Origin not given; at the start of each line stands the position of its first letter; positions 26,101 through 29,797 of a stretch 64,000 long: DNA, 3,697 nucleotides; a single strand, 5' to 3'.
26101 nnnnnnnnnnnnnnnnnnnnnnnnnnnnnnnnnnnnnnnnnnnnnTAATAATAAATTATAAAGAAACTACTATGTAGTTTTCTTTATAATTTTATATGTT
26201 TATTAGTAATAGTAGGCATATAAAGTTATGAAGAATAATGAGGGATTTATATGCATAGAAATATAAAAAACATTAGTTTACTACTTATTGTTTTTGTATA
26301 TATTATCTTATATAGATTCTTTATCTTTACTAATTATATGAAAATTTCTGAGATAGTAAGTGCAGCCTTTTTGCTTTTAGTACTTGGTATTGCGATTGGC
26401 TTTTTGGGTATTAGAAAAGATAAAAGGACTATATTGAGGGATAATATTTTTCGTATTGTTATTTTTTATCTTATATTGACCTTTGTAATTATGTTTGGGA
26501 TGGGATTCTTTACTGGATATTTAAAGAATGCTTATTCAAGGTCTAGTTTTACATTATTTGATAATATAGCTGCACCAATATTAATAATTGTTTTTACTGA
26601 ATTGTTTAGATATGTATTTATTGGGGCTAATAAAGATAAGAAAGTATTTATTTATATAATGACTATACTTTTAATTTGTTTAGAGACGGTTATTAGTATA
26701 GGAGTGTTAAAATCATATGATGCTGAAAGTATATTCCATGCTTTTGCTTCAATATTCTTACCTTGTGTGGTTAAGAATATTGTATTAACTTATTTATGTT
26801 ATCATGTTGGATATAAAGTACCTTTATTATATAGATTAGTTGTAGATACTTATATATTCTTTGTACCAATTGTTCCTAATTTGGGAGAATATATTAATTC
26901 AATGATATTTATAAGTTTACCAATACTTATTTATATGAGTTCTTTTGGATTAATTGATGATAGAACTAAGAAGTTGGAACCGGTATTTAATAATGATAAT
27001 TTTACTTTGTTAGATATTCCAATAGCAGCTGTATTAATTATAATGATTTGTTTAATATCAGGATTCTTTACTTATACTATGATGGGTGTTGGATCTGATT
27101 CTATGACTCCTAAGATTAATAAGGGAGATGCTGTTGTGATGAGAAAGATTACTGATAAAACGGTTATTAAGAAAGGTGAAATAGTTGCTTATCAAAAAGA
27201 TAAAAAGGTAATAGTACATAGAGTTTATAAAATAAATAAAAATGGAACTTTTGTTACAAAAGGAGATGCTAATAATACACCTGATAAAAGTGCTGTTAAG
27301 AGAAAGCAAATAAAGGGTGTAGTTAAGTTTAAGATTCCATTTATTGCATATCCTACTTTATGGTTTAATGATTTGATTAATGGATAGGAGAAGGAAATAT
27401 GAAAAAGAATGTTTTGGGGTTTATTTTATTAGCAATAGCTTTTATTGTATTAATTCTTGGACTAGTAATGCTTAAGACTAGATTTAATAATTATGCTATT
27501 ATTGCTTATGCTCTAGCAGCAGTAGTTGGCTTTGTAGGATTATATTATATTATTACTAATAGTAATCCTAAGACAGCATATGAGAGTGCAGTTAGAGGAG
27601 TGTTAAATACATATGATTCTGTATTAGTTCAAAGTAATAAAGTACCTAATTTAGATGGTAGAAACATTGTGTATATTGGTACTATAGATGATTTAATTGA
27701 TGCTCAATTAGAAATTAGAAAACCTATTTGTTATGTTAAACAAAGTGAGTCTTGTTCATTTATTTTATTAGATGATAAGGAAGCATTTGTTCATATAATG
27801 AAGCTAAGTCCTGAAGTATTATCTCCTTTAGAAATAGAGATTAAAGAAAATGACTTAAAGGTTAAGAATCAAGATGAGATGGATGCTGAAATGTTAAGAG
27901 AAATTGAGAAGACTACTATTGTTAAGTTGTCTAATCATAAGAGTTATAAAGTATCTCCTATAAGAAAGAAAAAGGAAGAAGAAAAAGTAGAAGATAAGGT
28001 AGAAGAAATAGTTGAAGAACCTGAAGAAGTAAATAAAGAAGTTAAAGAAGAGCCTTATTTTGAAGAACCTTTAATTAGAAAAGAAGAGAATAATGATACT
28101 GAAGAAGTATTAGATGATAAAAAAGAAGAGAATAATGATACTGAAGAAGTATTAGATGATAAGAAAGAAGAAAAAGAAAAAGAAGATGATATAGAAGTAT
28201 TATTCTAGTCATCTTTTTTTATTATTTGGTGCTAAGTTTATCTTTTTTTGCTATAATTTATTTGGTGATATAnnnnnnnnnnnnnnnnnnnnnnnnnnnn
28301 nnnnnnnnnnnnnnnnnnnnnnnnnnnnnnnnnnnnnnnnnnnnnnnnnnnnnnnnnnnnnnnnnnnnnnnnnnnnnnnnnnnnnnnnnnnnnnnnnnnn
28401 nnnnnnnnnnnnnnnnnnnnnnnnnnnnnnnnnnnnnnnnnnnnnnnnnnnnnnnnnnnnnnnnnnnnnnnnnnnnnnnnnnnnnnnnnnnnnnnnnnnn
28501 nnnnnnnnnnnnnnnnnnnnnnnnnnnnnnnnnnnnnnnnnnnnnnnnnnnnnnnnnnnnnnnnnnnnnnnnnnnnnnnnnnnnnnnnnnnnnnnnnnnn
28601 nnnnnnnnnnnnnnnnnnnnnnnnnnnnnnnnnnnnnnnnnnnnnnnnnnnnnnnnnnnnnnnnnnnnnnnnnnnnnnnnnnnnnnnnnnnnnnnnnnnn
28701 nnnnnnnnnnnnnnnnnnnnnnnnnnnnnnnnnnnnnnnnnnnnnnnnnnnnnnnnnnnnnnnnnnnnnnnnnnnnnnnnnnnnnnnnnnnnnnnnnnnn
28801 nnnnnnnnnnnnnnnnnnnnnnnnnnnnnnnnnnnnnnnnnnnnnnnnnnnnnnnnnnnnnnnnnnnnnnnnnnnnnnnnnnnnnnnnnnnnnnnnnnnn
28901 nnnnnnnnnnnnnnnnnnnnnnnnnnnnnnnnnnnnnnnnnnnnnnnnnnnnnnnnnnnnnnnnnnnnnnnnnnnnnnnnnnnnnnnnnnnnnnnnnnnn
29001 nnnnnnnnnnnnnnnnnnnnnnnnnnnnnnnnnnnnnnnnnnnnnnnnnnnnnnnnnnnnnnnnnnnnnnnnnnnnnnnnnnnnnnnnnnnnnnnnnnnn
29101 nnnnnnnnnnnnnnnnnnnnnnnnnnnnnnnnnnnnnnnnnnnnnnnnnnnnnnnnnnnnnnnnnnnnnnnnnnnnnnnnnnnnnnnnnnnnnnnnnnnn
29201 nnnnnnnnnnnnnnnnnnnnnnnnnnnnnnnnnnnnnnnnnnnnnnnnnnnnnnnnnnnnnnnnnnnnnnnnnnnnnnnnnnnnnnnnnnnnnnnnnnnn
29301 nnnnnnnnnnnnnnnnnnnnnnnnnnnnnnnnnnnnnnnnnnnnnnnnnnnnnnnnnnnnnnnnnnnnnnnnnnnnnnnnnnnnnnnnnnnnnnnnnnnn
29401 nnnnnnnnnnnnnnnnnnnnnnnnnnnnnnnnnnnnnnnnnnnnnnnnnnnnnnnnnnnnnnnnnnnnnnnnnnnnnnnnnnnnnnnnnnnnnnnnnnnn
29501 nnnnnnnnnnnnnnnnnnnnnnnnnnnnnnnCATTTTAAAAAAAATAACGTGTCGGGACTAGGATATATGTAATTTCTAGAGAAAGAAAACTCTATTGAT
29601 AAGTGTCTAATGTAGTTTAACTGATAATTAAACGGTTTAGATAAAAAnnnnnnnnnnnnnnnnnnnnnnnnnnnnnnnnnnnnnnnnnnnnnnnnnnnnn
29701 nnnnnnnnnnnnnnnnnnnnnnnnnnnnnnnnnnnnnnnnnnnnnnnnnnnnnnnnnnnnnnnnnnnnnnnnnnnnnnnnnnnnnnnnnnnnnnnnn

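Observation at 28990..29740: ~750-bp structured non-coding region upstream of essC with two internal Rho-independent terminators and a 12-nt direct repeat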

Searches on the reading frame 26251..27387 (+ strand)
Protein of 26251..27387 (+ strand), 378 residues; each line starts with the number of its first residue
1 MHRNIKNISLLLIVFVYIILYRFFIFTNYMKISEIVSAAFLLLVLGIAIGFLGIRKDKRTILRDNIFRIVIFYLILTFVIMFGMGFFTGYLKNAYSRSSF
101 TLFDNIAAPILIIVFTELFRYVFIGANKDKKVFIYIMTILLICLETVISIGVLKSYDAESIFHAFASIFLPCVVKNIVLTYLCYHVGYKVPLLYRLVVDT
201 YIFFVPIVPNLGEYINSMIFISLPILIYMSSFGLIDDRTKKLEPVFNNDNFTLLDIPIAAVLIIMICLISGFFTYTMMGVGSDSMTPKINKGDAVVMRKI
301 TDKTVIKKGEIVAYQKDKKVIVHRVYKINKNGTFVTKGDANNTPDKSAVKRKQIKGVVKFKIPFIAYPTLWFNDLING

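Call 12: search_protein_families(library=pfam, proteins=[window:26251-27387:+])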
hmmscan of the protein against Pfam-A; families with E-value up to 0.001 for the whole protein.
window:26251-27387:+ (378 aa): 2 families
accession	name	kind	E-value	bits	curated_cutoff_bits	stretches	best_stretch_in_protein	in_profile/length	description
PF00717.28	Peptidase_S24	-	1.2e-06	28.6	23.3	1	277-335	37-90/116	Peptidase S24-like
PF10502.14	Peptidase_S26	-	0.00013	22.4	22.9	1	259-324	7-76/168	Signal peptidase, peptidase S26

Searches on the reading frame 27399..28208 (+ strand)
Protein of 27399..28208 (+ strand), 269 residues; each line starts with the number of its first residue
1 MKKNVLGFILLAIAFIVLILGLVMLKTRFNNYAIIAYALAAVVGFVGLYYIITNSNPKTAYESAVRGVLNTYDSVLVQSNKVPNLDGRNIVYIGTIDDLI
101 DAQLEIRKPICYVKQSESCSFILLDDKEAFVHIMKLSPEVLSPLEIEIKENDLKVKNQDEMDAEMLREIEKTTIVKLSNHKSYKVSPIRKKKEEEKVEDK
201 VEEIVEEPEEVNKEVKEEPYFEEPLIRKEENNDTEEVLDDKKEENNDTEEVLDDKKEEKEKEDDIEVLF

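Call 12: search_protein_families(library=pfam, proteins=[window:27399-28208:+])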
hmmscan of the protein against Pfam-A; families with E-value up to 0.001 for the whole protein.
window:27399-28208:+ (269 aa): 1 family
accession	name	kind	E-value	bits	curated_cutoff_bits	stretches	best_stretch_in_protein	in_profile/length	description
PF17231.7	DUF5305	-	4.8e-10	39.7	29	1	32-129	118-214/217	Family of unknown function (DUF5305)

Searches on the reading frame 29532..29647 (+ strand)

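Call 53: search_protein_families(library=pfam, proteins=[L109:5914-7236:+], max_evalue=0.001)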
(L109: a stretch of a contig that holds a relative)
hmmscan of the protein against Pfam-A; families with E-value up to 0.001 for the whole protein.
L109:5914-7236:+ (440 aa): 1 family
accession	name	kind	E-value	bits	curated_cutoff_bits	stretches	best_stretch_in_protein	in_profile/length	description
PF09903.14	DUF2130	-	5.1e-92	308.2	26.7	1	161-419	2-255/255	Uncharacterized protein conserved in bacteria (DUF2130)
